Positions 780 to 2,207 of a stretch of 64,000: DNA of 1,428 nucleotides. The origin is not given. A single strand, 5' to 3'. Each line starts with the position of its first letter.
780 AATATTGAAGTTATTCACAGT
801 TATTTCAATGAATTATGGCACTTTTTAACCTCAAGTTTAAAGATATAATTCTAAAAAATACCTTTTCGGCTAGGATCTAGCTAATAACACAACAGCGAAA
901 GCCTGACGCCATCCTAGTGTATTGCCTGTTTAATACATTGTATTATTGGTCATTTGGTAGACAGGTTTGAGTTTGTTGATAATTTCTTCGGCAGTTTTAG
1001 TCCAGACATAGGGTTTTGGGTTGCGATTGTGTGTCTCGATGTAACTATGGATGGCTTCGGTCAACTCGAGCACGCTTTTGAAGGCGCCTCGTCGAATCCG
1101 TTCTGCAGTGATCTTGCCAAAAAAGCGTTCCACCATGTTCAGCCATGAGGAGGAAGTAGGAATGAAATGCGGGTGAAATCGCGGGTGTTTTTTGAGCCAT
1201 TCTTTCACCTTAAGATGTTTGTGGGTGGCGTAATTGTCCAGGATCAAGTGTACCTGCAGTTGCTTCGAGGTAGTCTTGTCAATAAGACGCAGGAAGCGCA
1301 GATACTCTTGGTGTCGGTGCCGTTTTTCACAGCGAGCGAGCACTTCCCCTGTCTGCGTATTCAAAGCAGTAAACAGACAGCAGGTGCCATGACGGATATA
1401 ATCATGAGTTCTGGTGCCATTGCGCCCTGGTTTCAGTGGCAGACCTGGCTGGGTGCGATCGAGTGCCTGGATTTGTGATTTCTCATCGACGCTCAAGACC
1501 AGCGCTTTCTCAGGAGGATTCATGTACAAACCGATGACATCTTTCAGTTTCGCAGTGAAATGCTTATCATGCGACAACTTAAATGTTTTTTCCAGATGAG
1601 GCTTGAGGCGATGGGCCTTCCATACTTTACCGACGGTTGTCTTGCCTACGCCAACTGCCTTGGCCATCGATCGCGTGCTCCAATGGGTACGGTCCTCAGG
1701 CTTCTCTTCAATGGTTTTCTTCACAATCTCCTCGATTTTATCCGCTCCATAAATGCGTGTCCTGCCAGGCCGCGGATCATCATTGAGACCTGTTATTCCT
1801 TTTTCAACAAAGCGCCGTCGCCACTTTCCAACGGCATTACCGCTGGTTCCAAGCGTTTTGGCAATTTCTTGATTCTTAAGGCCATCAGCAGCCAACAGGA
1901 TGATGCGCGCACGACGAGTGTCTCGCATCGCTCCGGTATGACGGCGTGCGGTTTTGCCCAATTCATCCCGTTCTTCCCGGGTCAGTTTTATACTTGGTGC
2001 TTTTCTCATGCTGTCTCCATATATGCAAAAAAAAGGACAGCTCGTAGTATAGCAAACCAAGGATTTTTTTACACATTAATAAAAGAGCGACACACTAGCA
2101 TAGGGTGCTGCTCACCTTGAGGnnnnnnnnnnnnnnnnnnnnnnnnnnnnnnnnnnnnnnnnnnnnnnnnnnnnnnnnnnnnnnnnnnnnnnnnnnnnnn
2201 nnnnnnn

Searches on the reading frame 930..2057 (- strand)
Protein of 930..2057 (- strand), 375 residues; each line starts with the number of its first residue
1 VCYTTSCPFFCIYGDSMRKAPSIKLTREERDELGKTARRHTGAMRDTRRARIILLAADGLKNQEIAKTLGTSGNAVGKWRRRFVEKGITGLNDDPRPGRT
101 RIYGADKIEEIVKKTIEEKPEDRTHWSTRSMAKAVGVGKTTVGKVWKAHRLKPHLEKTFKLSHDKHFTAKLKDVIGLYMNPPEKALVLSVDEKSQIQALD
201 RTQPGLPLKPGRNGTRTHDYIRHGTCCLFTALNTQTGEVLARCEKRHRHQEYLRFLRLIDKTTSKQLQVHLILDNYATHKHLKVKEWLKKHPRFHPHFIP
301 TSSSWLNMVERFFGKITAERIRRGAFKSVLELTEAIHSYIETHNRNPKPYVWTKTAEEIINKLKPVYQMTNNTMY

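Call 29: search_protein_families(library=pfam, proteins=[window:930-2057:-], max_evalue=1)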
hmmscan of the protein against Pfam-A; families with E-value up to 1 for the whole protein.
window:930-2057:- (375 aa): 17 families
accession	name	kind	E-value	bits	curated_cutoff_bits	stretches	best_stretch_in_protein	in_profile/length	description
PF13358.12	DDE_3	-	1.8e-22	80.2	28.6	1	188-332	3-145/146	DDE superfamily endonuclease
PF13565.12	HTH_32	-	5.7e-13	49.7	33.7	1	76-146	2-73/73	Homeodomain-like domain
PF13384.12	HTH_23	-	2.3e-12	46.7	24.6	1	45-91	3-49/50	Homeodomain-like domain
PF13551.12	HTH_29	-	5e-10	39.8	28.1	1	49-100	1-53/64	Winged helix-turn helix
PF13518.12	HTH_28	-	2.1e-07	31.3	25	1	48-98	1-51/52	Helix-turn-helix domain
PF08281.18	Sigma70_r4_2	-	0.00011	22.2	25.7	1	48-82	14-49/54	Sigma-70, region 4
PF18024.7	HTH_50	-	0.00066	19.8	27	1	123-142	21-40/50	Helix-turn-helix domain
PF13333.12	rve_2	-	0.0019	18.7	22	1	310-345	1-36/56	Integrase core domain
PF01418.23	HTH_6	-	0.02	15.3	28.3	1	109-146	18-55/77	Helix-turn-helix domain, rpiR family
PF13683.12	rve_3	-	0.02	15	26.5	1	296-345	5-55/67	Integrase core domain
PF00196.25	GerE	-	0.028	14.5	23.5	1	50-86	8-44/57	Bacterial regulatory proteins, luxR family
PF01527.26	HTH_Tnp_1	-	0.045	14.4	24.1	1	49-92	12-55/75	Transposase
PF19610.4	DUF6115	-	0.12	13.2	27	1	30-71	81-122/134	Family of unknown function (DUF6115)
PF17937.6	TetR_C_28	-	0.12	13.1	26.4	1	30-62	38-70/96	Tetracyclin repressor-like, C-terminal domain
PF10668.15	Phage_terminase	-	0.12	12.5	22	0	51-80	14-43/67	Phage terminase small subunit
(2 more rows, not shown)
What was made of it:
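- On IS630-family insertion sequence (derivative at 17200-17655): Full-length copy: DDE_3 at 1.8e-22 plus HTH_23/HTH_32 (call 29).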
